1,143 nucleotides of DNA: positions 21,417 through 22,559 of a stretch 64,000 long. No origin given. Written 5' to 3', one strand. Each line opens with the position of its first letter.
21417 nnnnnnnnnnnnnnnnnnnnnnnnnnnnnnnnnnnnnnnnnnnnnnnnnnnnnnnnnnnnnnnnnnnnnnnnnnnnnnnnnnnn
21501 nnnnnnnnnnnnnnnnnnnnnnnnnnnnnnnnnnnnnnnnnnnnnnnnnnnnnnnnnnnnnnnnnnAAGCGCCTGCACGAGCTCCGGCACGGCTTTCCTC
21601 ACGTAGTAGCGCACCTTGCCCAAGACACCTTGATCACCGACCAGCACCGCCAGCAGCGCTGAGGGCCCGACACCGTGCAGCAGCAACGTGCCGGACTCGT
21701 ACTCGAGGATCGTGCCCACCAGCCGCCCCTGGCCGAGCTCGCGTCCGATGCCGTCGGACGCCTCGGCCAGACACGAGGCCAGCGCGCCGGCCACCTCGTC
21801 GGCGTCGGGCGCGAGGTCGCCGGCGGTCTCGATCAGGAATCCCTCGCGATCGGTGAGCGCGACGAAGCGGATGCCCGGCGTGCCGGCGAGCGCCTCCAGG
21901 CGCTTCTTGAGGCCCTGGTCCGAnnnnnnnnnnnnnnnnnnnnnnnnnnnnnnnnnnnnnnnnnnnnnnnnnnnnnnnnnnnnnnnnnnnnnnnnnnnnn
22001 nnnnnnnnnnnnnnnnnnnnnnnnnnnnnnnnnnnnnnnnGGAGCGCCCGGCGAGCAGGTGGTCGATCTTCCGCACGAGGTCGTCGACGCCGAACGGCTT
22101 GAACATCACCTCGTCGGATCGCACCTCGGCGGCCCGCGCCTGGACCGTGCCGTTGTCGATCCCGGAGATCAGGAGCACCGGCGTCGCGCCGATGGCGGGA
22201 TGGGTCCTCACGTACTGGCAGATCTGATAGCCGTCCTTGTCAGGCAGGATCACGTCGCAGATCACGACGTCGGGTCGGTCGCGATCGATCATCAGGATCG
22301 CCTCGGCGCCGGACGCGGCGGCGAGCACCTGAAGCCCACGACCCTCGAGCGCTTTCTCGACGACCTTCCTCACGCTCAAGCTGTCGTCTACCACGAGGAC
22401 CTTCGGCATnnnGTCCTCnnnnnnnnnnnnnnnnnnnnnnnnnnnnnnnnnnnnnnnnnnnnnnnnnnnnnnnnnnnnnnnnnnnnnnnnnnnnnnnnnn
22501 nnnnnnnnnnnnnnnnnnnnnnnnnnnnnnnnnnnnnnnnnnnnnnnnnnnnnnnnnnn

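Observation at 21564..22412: Receiver domain fused directly to a Roadblock/LC7 domain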

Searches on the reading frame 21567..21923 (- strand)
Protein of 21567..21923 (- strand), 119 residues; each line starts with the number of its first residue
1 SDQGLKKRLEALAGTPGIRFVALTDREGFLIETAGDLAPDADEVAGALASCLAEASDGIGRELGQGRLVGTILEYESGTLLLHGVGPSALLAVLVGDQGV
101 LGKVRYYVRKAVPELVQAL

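Call 21: search_solved_structures(query=window:21567-21923:-, max_evalue=10, show_alignments=3)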
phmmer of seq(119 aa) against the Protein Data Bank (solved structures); distinct sequences matched with E-value up to 10: 15.
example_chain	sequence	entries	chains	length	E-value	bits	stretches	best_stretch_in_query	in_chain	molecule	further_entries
9jue_D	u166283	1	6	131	3.6e-06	30.3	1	36-117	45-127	Roadblock/LC7 domain protein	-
3t1s_A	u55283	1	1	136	1.9e-05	28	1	10-115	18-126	Gliding protein MglB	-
3leq_A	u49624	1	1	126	2.1e-05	27.8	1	24-114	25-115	uncharacterized protein cvnB5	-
3t1r_A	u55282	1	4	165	3.1e-05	27.3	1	10-115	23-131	Gliding protein MglB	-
7f8m_A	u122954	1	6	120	4.1e-05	26.9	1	6-117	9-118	Robl_LC7 domain-containing protein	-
3t1x_A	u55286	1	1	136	4.5e-05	26.7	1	10-115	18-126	Gliding protein MglB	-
3t12_B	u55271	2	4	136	5.7e-05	26.4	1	10-114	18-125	Gliding protein MglB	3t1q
1j3w_A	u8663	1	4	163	0.00012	25.4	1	10-115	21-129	Giding protein-mglB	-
6h5b_B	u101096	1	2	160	0.00038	23.7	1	17-117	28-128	MglB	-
6izw_B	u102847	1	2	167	0.00043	23.6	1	17-117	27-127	Gliding motility protein MglB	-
9hef_A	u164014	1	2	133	0.00048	23.4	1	15-108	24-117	Serine protease inhibitor Rv3364c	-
6hjm_A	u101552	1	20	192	0.00052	23.3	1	17-117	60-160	MglB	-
7yh1_D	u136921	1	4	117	0.00092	22.5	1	12-112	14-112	Roadblock/LC7 domain protein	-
3kye_A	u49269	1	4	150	0.026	17.9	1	27-104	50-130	Roadblock/LC7 domain, Robl_LC7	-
6kbb_F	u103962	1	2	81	1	12.7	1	25-81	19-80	SWR1-complex protein 5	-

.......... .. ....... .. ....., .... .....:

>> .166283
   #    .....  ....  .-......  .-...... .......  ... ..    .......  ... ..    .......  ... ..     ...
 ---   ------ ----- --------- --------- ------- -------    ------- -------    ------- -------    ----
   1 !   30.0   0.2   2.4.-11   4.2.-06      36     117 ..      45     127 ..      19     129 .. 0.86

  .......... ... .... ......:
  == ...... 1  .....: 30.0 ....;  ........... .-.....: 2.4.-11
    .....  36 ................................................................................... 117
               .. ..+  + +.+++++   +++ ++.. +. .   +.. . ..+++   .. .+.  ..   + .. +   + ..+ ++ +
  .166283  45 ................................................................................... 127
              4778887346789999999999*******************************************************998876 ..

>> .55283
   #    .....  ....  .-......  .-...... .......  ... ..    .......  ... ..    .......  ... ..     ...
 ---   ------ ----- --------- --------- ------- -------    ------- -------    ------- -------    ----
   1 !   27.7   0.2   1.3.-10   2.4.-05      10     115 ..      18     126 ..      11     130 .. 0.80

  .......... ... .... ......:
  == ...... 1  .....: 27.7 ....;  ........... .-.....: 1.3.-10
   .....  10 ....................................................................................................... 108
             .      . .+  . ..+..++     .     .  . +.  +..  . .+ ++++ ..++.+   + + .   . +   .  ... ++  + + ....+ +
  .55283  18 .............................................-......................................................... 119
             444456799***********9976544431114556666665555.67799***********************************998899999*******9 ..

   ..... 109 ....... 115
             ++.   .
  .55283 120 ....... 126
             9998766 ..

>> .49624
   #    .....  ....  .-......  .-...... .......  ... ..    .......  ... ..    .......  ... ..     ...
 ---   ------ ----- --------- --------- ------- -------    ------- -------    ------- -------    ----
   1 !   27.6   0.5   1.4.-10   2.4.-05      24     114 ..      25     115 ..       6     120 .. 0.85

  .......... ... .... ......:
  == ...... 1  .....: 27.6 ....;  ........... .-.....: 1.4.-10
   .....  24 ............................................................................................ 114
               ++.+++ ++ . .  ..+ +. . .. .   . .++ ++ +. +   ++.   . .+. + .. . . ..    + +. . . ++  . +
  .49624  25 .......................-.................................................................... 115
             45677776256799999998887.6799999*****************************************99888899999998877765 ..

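Call 60: search_solved_structures(query=A6, max_evalue=10, show_alignments=2)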
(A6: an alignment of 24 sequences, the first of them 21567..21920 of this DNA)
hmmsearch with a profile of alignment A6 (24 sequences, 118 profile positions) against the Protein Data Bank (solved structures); distinct sequences matched with E-value up to 10: 44.
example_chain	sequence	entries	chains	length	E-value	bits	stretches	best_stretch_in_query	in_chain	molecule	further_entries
9jue_D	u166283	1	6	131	3.5e-10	43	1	8-117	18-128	Roadblock/LC7 domain protein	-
7f8m_A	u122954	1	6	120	6.9e-10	42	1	3-111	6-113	Robl_LC7 domain-containing protein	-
6h5b_B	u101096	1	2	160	1.3e-09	41.2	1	7-116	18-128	MglB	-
6izw_B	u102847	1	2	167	1.5e-09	41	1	7-116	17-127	Gliding motility protein MglB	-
3leq_A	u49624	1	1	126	1.5e-09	40.9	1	3-113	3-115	uncharacterized protein cvnB5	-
6hjm_A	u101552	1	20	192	1.9e-09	40.6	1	7-116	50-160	MglB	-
7yh1_D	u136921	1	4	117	1.8e-08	37.5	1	5-104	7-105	Roadblock/LC7 domain protein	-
3cpt_B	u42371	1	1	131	2.4e-06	30.7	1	4-111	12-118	Mitogen-activated protein-binding protein-interacting protein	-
3t1s_A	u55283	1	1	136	4.1e-06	29.9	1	7-116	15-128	Gliding protein MglB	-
3t1r_A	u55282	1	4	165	7.4e-06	29.1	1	7-116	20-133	Gliding protein MglB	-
5yk3_B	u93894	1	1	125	1.3e-05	28.2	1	4-112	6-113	Ragulator complex protein LAMTOR2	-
5x6u_B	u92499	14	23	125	1.7e-05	27.9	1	4-112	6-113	Ragulator complex protein LAMTOR2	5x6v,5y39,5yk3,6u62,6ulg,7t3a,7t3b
6b9x_B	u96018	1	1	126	1.7e-05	27.9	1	4-112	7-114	Ragulator complex protein LAMTOR2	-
6ehp_B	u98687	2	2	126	1.7e-05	27.9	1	4-112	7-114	Ragulator complex protein LAMTOR2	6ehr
5y3a_B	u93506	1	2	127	1.7e-05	27.9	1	4-111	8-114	Ragulator complex protein LAMTOR2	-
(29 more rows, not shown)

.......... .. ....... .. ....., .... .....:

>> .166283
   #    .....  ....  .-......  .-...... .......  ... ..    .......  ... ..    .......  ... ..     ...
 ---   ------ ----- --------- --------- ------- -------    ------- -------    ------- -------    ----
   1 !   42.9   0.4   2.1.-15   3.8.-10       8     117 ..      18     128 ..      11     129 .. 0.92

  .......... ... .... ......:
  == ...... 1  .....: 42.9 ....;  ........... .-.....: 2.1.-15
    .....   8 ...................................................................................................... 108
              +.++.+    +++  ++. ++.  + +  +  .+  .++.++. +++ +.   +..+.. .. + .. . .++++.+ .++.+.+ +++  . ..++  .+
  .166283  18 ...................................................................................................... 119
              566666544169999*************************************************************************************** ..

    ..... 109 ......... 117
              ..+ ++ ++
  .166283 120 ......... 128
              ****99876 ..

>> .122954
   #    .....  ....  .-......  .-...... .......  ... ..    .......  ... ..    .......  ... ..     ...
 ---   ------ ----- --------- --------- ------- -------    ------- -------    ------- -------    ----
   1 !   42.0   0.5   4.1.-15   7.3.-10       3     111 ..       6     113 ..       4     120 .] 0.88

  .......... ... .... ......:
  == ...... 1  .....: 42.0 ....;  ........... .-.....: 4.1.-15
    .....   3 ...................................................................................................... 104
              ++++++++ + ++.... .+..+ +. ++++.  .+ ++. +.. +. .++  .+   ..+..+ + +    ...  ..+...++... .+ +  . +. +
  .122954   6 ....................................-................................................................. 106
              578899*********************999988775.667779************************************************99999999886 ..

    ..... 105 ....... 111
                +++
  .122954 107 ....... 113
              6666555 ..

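Call 76: search_solved_structures(query=A6, max_evalue=1e-8, show_alignments=5)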
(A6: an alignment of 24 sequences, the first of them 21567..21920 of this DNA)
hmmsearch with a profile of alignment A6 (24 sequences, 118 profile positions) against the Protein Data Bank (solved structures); distinct sequences matched with E-value up to 1e-8: 6.
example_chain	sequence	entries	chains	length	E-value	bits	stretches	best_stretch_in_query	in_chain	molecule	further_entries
9jue_D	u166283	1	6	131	3.5e-10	43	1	8-117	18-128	Roadblock/LC7 domain protein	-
7f8m_A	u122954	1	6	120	6.9e-10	42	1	3-111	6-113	Robl_LC7 domain-containing protein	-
6h5b_B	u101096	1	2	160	1.3e-09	41.2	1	7-116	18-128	MglB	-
6izw_B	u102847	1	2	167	1.5e-09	41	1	7-116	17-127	Gliding motility protein MglB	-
3leq_A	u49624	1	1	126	1.5e-09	40.9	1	3-113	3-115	uncharacterized protein cvnB5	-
6hjm_A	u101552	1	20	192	1.9e-09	40.6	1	7-116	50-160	MglB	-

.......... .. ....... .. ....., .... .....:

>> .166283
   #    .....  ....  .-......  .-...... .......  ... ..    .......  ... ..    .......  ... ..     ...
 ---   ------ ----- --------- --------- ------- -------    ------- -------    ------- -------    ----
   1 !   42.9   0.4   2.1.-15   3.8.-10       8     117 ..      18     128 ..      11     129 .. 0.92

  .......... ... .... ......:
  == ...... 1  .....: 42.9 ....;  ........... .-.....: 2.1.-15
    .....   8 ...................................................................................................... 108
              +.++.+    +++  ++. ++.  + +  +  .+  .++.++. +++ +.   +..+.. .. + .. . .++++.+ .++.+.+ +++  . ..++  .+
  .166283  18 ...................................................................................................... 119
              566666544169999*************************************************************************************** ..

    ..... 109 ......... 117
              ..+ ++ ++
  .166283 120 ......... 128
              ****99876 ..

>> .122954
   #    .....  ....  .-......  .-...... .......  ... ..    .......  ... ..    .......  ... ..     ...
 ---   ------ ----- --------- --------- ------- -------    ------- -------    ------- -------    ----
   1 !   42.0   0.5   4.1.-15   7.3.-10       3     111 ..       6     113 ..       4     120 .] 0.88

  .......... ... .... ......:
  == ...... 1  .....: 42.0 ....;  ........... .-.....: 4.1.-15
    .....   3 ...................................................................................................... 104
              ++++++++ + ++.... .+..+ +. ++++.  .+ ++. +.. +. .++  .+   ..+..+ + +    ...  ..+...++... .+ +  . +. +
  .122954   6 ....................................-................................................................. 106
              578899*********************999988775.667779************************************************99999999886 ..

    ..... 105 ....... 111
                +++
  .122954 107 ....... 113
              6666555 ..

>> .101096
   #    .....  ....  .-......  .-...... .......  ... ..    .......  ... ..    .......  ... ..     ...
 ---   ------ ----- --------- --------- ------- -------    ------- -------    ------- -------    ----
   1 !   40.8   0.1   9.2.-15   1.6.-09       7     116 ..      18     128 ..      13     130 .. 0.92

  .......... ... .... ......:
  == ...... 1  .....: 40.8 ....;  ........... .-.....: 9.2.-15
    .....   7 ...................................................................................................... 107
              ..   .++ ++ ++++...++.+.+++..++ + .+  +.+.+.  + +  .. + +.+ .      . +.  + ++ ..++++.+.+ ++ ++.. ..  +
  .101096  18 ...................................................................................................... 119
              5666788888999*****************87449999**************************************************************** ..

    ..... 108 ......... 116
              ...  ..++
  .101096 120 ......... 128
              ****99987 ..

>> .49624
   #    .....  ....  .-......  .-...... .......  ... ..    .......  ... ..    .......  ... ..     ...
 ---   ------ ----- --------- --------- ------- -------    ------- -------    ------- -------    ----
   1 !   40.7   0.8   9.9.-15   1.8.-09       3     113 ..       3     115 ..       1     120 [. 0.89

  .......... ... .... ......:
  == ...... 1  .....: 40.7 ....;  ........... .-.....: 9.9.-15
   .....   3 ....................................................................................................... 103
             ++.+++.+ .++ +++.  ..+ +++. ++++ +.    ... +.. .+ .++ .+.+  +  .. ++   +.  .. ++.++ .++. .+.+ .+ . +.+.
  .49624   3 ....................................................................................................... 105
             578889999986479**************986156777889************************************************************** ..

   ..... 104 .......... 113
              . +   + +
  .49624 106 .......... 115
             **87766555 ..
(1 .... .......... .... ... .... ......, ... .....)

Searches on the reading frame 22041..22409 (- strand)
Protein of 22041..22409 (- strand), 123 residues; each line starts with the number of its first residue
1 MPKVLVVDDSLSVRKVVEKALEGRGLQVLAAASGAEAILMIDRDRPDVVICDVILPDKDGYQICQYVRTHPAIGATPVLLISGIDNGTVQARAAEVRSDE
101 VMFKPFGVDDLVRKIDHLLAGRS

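Call 81: search_solved_structures(query=window:22041-22409:-, max_evalue=1e-12)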
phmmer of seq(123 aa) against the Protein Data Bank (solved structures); distinct sequences matched with E-value up to 1e-12: 30.
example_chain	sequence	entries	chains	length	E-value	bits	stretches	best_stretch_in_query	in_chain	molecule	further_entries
3t6k_A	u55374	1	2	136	3.3e-22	81.9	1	4-120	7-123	Response regulator receiver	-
3f6p_A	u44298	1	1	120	9.6e-16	61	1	3-115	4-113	Transcriptional regulatory protein yycF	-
2zwm_A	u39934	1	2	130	1.2e-15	60.7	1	3-116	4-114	Transcriptional regulatory protein yycF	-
1mvo_A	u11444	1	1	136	2.3e-15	59.8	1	3-116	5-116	PhoP response regulator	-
3gt7_A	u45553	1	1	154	7e-15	58.3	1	3-121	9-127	Sensor protein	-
6ont_A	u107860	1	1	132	8.4e-15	58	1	2-118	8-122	Two-component response regulator 1452 receiver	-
9g85_A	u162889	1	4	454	1.6e-14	57.1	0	3-110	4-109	Response regulator PleD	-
9g86_A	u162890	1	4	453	1.6e-14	57.1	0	3-110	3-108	Response regulator PleD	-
2wb4_A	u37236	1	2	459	1.6e-14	57.1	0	3-110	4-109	DIGUANYLATE CYCLASE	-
1w25_A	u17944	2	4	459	1.7e-14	57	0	3-110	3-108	STALKED-CELL DIFFERENTIATION CONTROLLING PROTEIN | RESPONSE REGULATOR PLED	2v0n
1nxo_A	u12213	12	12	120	1.9e-14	56.9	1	1-119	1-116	DNA-binding response regulator | Response regulator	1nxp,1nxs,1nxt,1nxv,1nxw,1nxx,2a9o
4h60_A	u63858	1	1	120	3.3e-14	56.1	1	1-117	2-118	Chemotaxis protein CheY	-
4hnr_A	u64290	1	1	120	3.3e-14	56.1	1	1-117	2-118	Chemotaxis protein CheY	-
1zh2_A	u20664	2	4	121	5.5e-14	55.4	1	1-115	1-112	KDP operon transcriptional regulatory protein kdpE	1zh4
6eb7_A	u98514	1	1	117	6.2e-14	55.2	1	3-119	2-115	DNA-binding response regulator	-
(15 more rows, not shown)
